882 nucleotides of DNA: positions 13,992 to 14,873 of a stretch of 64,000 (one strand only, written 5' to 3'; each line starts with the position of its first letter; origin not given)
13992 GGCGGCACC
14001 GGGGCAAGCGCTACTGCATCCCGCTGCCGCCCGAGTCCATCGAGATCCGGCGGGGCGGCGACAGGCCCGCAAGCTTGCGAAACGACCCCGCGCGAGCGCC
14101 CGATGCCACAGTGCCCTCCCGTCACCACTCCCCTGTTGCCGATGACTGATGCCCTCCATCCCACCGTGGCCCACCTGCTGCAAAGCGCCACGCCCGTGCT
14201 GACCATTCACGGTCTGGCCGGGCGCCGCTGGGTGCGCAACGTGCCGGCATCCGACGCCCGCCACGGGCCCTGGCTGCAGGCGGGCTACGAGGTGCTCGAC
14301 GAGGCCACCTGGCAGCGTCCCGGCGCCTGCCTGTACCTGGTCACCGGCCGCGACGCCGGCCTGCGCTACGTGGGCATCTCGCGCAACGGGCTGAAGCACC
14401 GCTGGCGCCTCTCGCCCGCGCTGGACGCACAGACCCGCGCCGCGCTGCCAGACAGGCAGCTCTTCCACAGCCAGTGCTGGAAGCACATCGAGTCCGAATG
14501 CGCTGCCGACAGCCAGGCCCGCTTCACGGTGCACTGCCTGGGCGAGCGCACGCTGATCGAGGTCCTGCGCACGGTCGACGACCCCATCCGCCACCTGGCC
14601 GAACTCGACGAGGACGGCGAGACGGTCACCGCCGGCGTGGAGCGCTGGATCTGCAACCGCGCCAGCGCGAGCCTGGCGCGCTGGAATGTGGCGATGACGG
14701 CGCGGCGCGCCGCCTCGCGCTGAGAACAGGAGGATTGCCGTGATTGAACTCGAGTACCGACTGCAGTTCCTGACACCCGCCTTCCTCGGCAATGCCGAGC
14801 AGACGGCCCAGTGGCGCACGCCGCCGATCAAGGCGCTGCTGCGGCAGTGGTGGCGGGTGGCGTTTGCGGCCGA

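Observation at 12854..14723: NE0113-type CARF gene translationally coupled to a GIY-YIG-like gene at the head of the cmr operon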

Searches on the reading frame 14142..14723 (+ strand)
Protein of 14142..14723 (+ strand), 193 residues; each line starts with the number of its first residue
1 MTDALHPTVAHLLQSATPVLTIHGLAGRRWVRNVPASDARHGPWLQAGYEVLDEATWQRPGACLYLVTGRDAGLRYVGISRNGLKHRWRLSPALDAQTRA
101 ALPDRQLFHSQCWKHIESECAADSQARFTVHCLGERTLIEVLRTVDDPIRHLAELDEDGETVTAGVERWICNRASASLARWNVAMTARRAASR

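Call 6: search_protein_families(library=pfam, proteins=[window:14142-14723:+], max_evalue=1)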
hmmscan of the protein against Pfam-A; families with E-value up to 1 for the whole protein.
window:14142-14723:+ (193 aa): 1 family
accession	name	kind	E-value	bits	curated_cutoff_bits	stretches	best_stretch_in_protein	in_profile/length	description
PF01541.30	GIY-YIG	-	0.3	11.9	22.6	1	63-89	3-28/78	GIY-YIG catalytic domain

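Call 7: search_protein_families(library=ncbifam, proteins=[window:14142-14723:+], max_evalue=1)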
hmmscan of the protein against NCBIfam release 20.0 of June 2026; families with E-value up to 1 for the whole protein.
window:14142-14723:+ (193 aa): 0 families

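Call 8: find_homologous_proteins(query=window:14142-14723:+, max_evalue=0.001)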
Query window:14142-14723:+ (193 aa): 425 proteins with E <= 0.001 among 1142 candidates; the best 120 are listed.
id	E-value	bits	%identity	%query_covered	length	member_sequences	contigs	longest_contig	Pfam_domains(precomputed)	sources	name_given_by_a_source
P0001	9.3e-127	438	100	100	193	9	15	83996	-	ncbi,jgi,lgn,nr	ncbi:MAG: hypothetical protein L6Q75_17140 [Burkholderiaceae bacterium]|jgi:hypothetical protein|nr:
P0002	1.4e-109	382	89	100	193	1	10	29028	-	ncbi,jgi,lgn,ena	jgi:hypothetical protein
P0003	1.2e-91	323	75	100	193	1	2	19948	-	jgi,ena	-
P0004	2.6e-82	293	71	98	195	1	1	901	-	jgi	jgi:hypothetical protein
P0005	2.2e-78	280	67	98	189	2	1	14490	-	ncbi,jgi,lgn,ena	jgi:hypothetical protein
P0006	2.9e-76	273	68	98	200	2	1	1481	-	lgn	-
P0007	6.5e-74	266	65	97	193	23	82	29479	-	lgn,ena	-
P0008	4.3e-73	263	63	97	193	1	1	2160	-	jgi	jgi:hypothetical protein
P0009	1.6e-71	258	66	97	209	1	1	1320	-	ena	-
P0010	3.8e-66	240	59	92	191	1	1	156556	-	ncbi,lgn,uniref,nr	ncbi:hypothetical protein [Brevundimonas sp.]|uniref:hypothetical protein n=1 Tax=Brevundimonas sp. 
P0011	8.1e-64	233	56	96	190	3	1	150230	-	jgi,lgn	jgi:hypothetical protein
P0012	4.7e-63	230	58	94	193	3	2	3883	-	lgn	-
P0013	1.4e-62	229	59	91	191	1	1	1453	-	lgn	-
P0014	1.8e-62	228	53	99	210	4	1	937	-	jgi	jgi:hypothetical protein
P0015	2.4e-62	228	59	90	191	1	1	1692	-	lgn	-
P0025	4.5e-60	220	55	97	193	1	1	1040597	-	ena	-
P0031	6.5e-60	220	53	96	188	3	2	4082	-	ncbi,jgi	jgi:hypothetical protein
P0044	4.1e-59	217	53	93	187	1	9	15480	-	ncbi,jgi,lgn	jgi:hypothetical protein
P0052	8.3e-59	216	52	92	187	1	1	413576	-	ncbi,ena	-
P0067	3.0e-58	214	55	91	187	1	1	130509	-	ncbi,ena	-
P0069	4.4e-58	214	52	92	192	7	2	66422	-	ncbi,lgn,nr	ncbi:MAG: hypothetical protein Q7U70_05190 [Methylotenera sp.]|nr:hypothetical protein [Methylotener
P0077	7.1e-58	213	55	91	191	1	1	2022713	-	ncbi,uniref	ncbi:hypothetical protein ACIKP9_00155 [Methylobacillus methanolivorans]|uniref:GIY-YIG domain-conta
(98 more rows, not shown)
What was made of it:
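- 425 homologues (call 8).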

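Call 9: search_protein_families(library=padloc, proteins=[window:14142-14723:+], max_evalue=1)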
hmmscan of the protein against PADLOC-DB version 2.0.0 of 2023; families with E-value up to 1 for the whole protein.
window:14142-14723:+ (193 aa): 0 families

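Call 16: search_solved_structures(query=A1, max_evalue=10, show_alignments=3)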
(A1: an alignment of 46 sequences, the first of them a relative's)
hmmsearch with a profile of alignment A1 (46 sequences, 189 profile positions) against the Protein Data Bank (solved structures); distinct sequences matched with E-value up to 10: 1.
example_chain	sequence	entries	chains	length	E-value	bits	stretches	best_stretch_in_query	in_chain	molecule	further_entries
5ee0_A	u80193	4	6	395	1.1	11.9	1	36-72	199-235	Obg-like ATPase 1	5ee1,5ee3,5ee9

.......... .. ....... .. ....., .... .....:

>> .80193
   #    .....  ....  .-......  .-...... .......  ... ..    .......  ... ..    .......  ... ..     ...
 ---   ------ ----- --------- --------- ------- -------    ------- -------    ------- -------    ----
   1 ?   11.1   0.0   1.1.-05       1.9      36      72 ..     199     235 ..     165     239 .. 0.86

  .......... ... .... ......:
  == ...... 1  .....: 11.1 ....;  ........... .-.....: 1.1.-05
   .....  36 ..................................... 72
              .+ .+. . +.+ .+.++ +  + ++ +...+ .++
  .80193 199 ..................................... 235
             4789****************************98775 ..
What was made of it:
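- Tried and rejected: A1 gave nothing relevant (call 16).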

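Call 24: find_related_loci(query=A1, collection=genome_contigs, flank=10000)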
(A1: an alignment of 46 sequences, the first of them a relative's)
Query A1 (193 aa) in genome_contigs; peptide patterns used: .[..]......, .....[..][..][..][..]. (x = any residue, [..] = any of these).
77 stretches matched a pattern; 47 encode a relative of the query (tblastn E <= 1e-3); 47 distinct loci.
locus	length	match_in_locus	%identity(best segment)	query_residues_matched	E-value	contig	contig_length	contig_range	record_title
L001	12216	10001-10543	66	5-186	7e-76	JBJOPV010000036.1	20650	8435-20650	MAG: Pseudomonadota bacterium isolate whiteclaycreek2_2019_sw_WHONDRS-S19S_0038_A_bin.6 scaffold_0000465, whole genome s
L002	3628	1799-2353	65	1-186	8e-76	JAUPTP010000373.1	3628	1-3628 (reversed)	MAG: Pseudomonadota bacterium isolate erpe_2018_sw_0hr_WHONDRS-SW48-000085_A_bin.42 scaffold_7577, whole genome shotgun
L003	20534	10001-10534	59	12-189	2e-69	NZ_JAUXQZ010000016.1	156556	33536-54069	MAG: Brevundimonas sp. isolate C12_maxbin.028_sub C12_k141_660104, whole genome shotgun sequence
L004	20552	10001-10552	55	1-185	1e-65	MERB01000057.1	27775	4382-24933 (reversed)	MAG: Betaproteobacteria bacterium RIFCSPLOWO2_02_FULL_66_14 rifcsplowo2_02_scaffold_7532, whole genome shotgun sequence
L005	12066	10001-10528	53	12-188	9e-65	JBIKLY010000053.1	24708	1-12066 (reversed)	MAG: Rhodocyclaceae bacterium isolate ME2014-08-28_3300035662_group5_bin33 Rohwer_bin2357_scaffold_1344_c1, whole genome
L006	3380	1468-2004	53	9-188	8e-63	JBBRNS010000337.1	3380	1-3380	MAG: Burkholderiales bacterium isolate La1_metabat2.189 LA1C_B2.189_k141_3399807L_3380_cov_14.3723, whole genome shotgun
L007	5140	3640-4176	53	9-188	3e-62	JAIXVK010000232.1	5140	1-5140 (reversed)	MAG: Comamonadaceae bacterium isolate D1_MAG_00060 pond_D1_MAG_00060_000000000520, whole genome shotgun sequence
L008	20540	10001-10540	52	12-188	1e-61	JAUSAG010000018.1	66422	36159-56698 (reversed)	MAG: Methylotenera sp. isolate E6_maxbin.001 E6_k141_440317, whole genome shotgun sequence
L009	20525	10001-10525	55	12-187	6e-62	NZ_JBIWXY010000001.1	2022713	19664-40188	Methylobacillus methanolivorans strain 7sh_L NODE_1_length_2022713_cov_228.973875, whole genome shotgun sequence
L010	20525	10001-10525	53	12-187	1e-60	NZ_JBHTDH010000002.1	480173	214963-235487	Herbaspirillum sp. GCM10030257 strain CPCC 101687 spades_K_17_127_2, whole genome shotgun sequence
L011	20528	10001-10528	51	12-187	8e-61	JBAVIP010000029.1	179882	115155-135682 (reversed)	MAG: Methylotenera sp. isolate MFD04666_ilm_asm_bin16 k127_27253, whole genome shotgun sequence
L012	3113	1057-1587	53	11-188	4e-60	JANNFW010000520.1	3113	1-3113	MAG: Rhodoferax sp. isolate OTE_75_metabat_259 OTE_75_k141_2411475, whole genome shotgun sequence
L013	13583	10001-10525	53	12-187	6e-60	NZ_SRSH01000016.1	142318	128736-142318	Methylotetracoccus oryzae strain C50C1 NODE_16_length_142318_cov_270.072218, whole genome shotgun sequence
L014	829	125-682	50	5-187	9e-65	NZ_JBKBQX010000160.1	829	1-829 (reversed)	MAG: Tepidimonas sp. isolate 21H_026.bin.3 NODE_160_length_829_cov_42.381649, whole genome shotgun sequence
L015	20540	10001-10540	56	12-191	4e-59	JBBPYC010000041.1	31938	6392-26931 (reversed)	MAG: Burkholderiales bacterium isolate bin.119 bin.119_S7Ck141_302371_length_31938_cov_59.2095, whole genome shotgun seq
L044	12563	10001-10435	43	1-143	5e-40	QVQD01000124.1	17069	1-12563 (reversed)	MAG: Methylococcales bacterium isolate AMbin126 contig06832, whole genome shotgun sequence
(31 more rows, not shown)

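Call 27: predict_structure(alignment_id=A1)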
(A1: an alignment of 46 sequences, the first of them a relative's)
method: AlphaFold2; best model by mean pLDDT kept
length: 193 residues; sequences in the alignment: 46
mean_pLDDT: 93.4   pTM: 0.89
mean pLDDT of the five models: 93.4, 93.1, 93.1, 92.0, 89.9
residues with pLDDT >= 90: 170; 70-90: 13; 50-70: 8; < 50: 2
segments of 3 or more residues with pLDDT < 50: none
pLDDT, mean of each block of 10 residues (from residue 1): 87 98 93 91 94 98 98 97 97 94 94 95 96 98 98 97 98 93 72 46
secondary structure, 60 per line:
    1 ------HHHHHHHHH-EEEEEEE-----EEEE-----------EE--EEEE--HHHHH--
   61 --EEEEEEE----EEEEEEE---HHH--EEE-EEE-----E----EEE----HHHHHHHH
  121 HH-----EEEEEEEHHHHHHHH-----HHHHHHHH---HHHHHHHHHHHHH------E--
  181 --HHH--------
elements in order: H7-15 E17-23 E29-32 E48-51 H54-58 E63-69 E74-80 E89-91 E93-95 E106-108 H113-122 E128-134 H135-142 H148-155 H159-171
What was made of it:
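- AlphaFold pLDDT 93.4, pTM 0.89 (call 27).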

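Call 28: search_protein_representatives(alignment_id=A1)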
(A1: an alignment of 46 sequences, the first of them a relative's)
Query: 46 sequences, 189 profile positions. Proteins with E-value up to 0.001 (for the whole library): 138; up to 1e-10: 113; up to 1e-30: 58. The best 138 are listed.
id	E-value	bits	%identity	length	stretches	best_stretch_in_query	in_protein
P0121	3.0e-81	287.7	-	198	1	2-187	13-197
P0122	1.0e-71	256.6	-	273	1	7-187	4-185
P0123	5.5e-70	251.0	-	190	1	7-187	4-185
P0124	1.1e-67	243.4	-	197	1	4-187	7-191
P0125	5.7e-62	224.8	-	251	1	5-185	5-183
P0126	1.3e-61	223.7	-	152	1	38-188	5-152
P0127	1.7e-60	220.0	-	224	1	48-188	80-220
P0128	3.0e-56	206.2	-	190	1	4-188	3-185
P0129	1.0e-55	204.5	-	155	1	33-183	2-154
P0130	3.3e-55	202.8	-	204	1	2-130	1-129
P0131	2.4e-54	200.0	-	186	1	9-187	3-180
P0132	2.3e-53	196.8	-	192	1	4-172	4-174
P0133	2.6e-53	196.6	-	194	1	3-188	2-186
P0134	2.9e-53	196.4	-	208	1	1-183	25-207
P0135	1.5e-52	194.1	-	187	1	6-188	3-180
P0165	1.0e-33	132.7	-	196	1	7-184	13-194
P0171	1.4e-32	129.0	-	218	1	9-187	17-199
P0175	1.4e-31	125.8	-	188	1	11-185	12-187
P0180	2.4e-30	121.7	-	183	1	8-184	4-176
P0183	2.0e-29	118.7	-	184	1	9-184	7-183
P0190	6.2e-27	110.6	-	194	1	9-181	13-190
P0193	2.9e-26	108.4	-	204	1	9-185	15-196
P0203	3.0e-22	95.3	-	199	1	6-183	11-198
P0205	1.4e-21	93.1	-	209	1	4-185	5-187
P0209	2.3e-20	89.1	-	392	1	8-142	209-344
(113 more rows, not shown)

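Call 31: find_encoding_contigs(protein=P0001, flank=10000, max_places=6)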
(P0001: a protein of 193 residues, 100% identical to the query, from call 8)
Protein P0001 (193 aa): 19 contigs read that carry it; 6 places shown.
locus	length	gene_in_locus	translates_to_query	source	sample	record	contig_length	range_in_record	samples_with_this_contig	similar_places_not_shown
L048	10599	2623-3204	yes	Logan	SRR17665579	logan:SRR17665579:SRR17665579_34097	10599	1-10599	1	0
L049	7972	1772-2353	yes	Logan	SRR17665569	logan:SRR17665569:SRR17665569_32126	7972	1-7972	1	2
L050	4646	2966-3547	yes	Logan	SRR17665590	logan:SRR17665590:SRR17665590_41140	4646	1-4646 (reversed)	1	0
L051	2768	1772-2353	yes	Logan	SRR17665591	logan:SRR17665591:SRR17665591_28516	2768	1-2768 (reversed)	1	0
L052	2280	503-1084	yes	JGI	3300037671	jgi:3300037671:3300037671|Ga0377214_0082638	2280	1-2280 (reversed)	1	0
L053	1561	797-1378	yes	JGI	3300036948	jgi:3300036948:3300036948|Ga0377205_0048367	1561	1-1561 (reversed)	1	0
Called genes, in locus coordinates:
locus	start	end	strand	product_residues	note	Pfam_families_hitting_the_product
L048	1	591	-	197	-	?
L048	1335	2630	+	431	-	PF09623:Cas_NE0113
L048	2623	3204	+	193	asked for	-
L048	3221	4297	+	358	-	PF03787:RAMPs (faint)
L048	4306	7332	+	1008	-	PF12469:Cmr2_N, PF22335:Cas10-Cmr2_palm2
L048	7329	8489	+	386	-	PF09700:Cas_Cmr3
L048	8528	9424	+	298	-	PF03787:RAMPs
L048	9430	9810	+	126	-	PF09701:Cas_Cmr5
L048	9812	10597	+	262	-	?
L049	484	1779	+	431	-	PF09623:Cas_NE0113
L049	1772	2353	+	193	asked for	-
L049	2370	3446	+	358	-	PF03787:RAMPs (faint)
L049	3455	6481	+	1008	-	PF12469:Cmr2_N, PF22335:Cas10-Cmr2_palm2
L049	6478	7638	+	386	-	PF09700:Cas_Cmr3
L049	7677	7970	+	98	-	?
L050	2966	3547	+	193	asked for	-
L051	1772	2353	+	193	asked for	-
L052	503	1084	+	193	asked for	-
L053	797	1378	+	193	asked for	-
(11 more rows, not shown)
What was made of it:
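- Checked: Independent gene calls on other contigs give the same 431-aa and 193-aa products (call 31).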

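Call 32: find_encoding_contigs(protein=P0077, flank=8000, max_places=3)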
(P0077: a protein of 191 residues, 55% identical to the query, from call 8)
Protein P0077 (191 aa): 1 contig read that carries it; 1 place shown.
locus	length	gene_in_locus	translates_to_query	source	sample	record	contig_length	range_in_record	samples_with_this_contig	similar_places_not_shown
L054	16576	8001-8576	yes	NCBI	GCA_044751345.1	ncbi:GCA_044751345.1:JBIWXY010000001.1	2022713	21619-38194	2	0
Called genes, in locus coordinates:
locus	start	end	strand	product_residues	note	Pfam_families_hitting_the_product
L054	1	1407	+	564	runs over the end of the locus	PF01368:DHH, PF02272:DHHA1, PF17768:RecJ_OB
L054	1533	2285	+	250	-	PF00121:TIM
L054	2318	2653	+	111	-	PF03840:SecG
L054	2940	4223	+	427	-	PF13356:Arm-DNA-bind_3, PF22022:Phage_int_M, PF00589:Phage_integrase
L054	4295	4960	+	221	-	-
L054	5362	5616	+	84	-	-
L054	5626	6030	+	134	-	-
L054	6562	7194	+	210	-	PF02796:HTH_7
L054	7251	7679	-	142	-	-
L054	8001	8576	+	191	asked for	-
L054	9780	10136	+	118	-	PF00507:Oxidored_q4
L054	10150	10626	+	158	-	PF01058:Oxidored_q6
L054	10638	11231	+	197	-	PF00329:Complex1_30kDa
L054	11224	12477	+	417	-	PF00346:Complex1_49kDa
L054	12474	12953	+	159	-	PF01257:2Fe-2S_thioredx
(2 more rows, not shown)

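Call 33: fold_search(model_id=the predicted structure, library=pdb)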
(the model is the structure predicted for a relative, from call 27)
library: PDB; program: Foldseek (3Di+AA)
matches with E <= 10: 333; with E <= 0.001: 0
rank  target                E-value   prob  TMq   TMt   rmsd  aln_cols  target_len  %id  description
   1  1i5z_B                1.7e-01  0.16  0.24  0.23  14.9       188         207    8  STRUCTURE OF CRP-CAMP AT 1.9 A (released 2003-06-17)
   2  3h3u_B                2.4e-01  0.10  0.21  0.19  13.2       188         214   12  Crystal structure of CRP (cAMP receptor Protein) from Mycobacterium tuberculosis (released 2010-02-02)
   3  2j7q_A                2.5e-01  0.07  0.16  0.14  11.2       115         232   13  Crystal structure of the ubiquitin-specific protease encoded by murine cytomegalovirus tegument protein M48 in complex (released 2007-03-20)
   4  1i5z_A                3.0e-01  0.14  0.24  0.23  14.4       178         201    8  STRUCTURE OF CRP-CAMP AT 1.9 A (released 2003-06-17)
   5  5kvu_C                3.2e-01  0.04  0.11  0.04  13.7       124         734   10  Crystal structure of isocitrate dehydrogenase-2 in complex with NADP(+) from Mycobacterium tuberculosis (released 2017-07-19)
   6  7ufs_A                3.4e-01  0.02  0.11  0.04  18.9       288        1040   12  Cryo-EM Structure of Bl_Man38B at 3.4 A (released 2022-11-16)
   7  9gsx_L                3.6e-01  0.08  0.19  0.08  11.5       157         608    7  Campylobacter hook-filament junction-cap complex (released 2025-04-09)
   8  4i02_A                3.6e-01  0.08  0.20  0.19  16.7       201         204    8  structure of the mutant Catabolite gene activator protein V140A (released 2013-10-30)
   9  3rou_A                3.9e-01  0.07  0.17  0.17  15.4       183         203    9  Domain-domain flexibility leads to allostery within the camp receptor protein (CRP) (released 2012-05-02)
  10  6agb_B                4.1e-01  0.02  0.14  0.06  16.0       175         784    8  Cryo-EM structure of yeast Ribonuclease P (released 2018-10-17)
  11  4hzf_B                4.4e-01  0.06  0.16  0.16  16.4       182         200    8  structure of the wild type Catabolite gene Activator Protein (released 2013-10-30)
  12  7bcj_MODEL_1_A        4.4e-01  0.03  0.13  0.17  17.6       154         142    8  Solution Structure of RoxP (released 2021-11-24)
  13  4i02_B                5.0e-01  0.07  0.19  0.18  16.8       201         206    8  structure of the mutant Catabolite gene activator protein V140A (released 2013-10-30)
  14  5xbj                  5.6e-01  0.08  0.18  0.08  10.6       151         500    9  The structure of the flagellar hook junction protein HAP1 (FlgK) from Campylobacter jejuni (released 2017-12-06)
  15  8dwu_F                5.6e-01  0.07  0.24  0.16  12.2       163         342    7  SPOP W22R Form 1 (released 2023-01-18)
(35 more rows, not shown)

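Call 34: fold_search(model_id=the predicted structure, library=viral)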
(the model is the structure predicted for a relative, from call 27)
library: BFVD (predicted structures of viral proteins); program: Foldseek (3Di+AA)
matches with E <= 10: 458; with E <= 0.001: 1
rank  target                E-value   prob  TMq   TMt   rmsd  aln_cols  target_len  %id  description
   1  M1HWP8                8.7e-04  1.00  0.35  0.25   9.2       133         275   16  (no name in the UniProt tables at hand)
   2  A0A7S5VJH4            5.6e-02  0.41  0.28  0.36  12.6       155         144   12  (no name in the UniProt tables at hand)
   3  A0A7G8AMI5            6.3e-02  0.21  0.22  0.12  10.8       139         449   10  (no name in the UniProt tables at hand)
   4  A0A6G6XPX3            7.6e-02  0.91  0.34  0.21   7.4       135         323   10  (no name in the UniProt tables at hand)
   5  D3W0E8                1.1e-01  0.08  0.14  0.09  13.1       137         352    4  Putative phage structural protein [Lactococcus phage 1358]
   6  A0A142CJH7            1.4e-01  0.09  0.14  0.16  15.4        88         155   16  (no name in the UniProt tables at hand)
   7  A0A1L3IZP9            1.4e-01  0.08  0.16  0.12  18.1       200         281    8  (no name in the UniProt tables at hand)
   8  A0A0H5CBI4            1.7e-01  0.13  0.23  0.10  11.7       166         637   11  DNA-directed DNA polymerase (Fragment) [Megavirus sp. 'potager']
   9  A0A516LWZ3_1          1.9e-01  0.02  0.12  0.04  15.3       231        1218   10  (no name in the UniProt tables at hand)
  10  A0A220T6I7            2.1e-01  0.07  0.16  0.12  17.9       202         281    7  Concanavalin-like [Eptesipox virus]
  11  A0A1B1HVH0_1          2.2e-01  0.05  0.17  0.05  15.5       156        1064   15  VP1/2 [Suid herpesvirus 1]
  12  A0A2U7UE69            2.3e-01  0.05  0.13  0.06  13.4       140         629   21  Uncharacterized protein [Pandoravirus macleodensis]
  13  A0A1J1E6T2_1          2.5e-01  0.08  0.19  0.05  15.7       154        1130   10  (no name in the UniProt tables at hand)
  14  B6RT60                3.0e-01  0.15  0.18  0.24  11.0        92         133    6  Uncharacterized protein [Bacillus phage AP50]
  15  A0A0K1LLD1            3.0e-01  0.11  0.20  0.22  14.4       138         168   15  Endonuclease [Rhodobacter phage RcTitan]
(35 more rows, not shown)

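Call 40: search_protein_families(library=pfam, alignment_id=A2, max_evalue=1)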
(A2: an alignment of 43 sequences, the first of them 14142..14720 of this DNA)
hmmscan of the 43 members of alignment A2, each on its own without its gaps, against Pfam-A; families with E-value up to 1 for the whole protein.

A. member 1, window:14142-14720:+ (193 aa): 1 family
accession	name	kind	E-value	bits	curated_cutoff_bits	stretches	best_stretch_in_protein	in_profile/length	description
PF01541.30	GIY-YIG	-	0.3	11.9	22.6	1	63-89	3-28/78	GIY-YIG catalytic domain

B. families by the number of members that match (of 43 scanned): 11 families
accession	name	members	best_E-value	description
PF01541.30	GIY-YIG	16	8.5e-05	GIY-YIG catalytic domain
PF06035.17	Peptidase_C93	1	0.034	Bacterial transglutaminase-like cysteine proteinase BTLCP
PF24348.1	DUF7508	1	0.045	Domain of unknown function (DUF7508)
PF08347.16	CTNNB1_binding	1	0.064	N-terminal CTNNB1 binding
PF10604.15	Polyketide_cyc2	1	0.067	Polyketide cyclase / dehydrase and lipid transport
PF20060.4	DUF6459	1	0.13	Family of unknown function (DUF6459)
PF10396.14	TrmE_N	1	0.17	GTP-binding protein TrmE N-terminus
PF04225.17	LysM_OapA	1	0.2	Opacity-associated protein A LysM-like domain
PF24878.1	YkcB_C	1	0.22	Putative mannosyltransferase YkcB-like, C-terminal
PF15430.11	SVWC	1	0.22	Single domain von Willebrand factor type C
PF23412.1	zf_RING_Vps8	1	0.37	Vps8 RING zinc finger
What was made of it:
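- No other family was hit by more than one member (call 40). PF01541 is the only recurrent family hit (call 40).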

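Call 41: search_solved_structures(query=A2, max_evalue=10, show_alignments=3)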
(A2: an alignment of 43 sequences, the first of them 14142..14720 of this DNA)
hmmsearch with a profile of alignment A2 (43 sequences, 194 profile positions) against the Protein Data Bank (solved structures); distinct sequences matched with E-value up to 10: 2.
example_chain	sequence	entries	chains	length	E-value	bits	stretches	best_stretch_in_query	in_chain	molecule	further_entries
1yd6_A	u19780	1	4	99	0.69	12.3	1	64-93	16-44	UvrC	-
5ee0_A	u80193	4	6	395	1.9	10.8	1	39-74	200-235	Obg-like ATPase 1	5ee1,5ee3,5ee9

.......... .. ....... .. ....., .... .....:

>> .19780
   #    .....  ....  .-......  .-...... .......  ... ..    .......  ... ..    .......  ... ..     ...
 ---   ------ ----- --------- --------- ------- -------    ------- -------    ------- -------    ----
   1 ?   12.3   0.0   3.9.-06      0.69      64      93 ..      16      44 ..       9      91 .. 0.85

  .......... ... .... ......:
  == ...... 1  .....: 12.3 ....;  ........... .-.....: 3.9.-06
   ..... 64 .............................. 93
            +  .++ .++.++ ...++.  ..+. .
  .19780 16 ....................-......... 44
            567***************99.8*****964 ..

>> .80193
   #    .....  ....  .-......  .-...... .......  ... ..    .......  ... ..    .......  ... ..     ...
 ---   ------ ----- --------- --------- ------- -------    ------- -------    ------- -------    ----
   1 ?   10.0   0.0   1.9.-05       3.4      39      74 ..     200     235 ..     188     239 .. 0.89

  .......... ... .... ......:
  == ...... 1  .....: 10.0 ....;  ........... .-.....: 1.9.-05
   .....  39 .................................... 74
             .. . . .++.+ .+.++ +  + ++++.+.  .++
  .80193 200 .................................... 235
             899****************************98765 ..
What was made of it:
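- On GIY-YIG nuclease superfamily (PF01541): The PDB profile search put UvrC 1yd6 top at E 0.69 (call 41).
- UvrC GIY-YIG domain 1yd6 was the top PDB sequence hit (call 41).
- Tried and rejected: A2 gave only UvrC at E 0.69 (call 41).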

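Call 45: search_protein_families(library=phrogs, proteins=[window:14142-14720:+, P0077, P0203, P0171], max_evalue=0.1)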
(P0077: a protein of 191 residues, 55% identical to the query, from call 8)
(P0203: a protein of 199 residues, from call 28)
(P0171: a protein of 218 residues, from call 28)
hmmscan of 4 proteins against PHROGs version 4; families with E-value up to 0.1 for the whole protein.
window:14142-14720:+ (193 aa): 0 families

P0077 (191 aa): 0 families

P0203 (199 aa): 0 families

P0171 (218 aa): 0 families
